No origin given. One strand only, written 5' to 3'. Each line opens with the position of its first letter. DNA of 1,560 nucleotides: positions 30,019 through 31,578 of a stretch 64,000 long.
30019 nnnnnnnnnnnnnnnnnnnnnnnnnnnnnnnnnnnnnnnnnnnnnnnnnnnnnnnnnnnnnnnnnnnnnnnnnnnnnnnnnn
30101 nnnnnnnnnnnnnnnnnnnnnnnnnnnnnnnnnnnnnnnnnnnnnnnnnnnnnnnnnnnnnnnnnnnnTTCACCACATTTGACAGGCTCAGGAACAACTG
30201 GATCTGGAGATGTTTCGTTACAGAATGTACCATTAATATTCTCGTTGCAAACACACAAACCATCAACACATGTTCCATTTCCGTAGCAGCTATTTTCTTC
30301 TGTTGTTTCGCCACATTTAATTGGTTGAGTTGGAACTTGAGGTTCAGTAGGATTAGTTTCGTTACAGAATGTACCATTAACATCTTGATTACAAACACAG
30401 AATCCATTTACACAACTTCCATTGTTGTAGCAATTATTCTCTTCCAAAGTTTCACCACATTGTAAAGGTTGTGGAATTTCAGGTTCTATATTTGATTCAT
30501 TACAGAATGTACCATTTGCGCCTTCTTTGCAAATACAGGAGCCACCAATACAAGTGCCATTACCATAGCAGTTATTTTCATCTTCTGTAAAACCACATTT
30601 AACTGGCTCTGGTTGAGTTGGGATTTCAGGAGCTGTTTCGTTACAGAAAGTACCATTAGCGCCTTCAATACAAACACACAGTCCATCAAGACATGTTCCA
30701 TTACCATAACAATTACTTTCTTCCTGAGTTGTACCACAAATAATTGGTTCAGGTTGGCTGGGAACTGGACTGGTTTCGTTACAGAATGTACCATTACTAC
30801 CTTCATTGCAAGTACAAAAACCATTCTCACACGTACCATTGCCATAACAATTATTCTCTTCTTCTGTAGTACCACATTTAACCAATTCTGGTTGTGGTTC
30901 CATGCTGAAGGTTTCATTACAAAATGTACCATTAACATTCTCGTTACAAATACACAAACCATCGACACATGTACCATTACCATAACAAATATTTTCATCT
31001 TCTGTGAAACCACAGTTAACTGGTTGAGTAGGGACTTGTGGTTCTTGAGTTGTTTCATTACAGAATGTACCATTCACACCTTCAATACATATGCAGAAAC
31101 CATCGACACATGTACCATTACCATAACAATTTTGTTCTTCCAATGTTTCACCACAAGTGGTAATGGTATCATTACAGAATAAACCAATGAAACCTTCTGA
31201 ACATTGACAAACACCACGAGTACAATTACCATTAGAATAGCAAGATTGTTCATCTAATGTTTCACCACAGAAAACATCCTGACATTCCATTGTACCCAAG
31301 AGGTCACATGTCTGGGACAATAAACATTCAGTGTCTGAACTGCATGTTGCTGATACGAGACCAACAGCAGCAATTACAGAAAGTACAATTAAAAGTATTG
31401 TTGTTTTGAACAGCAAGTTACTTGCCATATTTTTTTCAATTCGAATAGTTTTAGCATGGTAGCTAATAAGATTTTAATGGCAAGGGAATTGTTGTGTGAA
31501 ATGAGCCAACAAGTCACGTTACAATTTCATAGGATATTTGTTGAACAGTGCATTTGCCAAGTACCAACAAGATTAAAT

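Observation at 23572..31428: Two annotated ORFs are one ~2600-aa GPI-anchored repeat glycoprotein split by two homopolymer 1-nt deletions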

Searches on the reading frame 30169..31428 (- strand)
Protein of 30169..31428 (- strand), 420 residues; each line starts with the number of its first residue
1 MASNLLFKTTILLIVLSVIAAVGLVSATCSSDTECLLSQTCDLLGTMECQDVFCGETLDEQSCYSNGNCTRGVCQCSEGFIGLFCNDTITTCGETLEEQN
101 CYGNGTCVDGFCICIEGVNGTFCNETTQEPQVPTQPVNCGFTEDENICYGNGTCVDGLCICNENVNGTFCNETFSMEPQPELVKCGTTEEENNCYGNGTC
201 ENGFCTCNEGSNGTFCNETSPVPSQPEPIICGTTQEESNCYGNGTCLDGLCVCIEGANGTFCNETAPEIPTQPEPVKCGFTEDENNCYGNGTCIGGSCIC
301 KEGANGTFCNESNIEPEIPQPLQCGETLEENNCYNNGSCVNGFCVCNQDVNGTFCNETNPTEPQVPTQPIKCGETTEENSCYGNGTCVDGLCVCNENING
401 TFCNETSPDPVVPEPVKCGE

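Call 46: find_homologous_proteins(query=window:30169-31428:-)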
Query window:30169-31428:- (420 aa): 1 proteins with E <= 0.001 among 3907 candidates.
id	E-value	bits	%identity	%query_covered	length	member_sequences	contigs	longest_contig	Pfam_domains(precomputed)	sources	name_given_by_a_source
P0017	5.7e-4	37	32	42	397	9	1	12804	PF07974.20,PF25024.1,PF23105.2,PF23106.2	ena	-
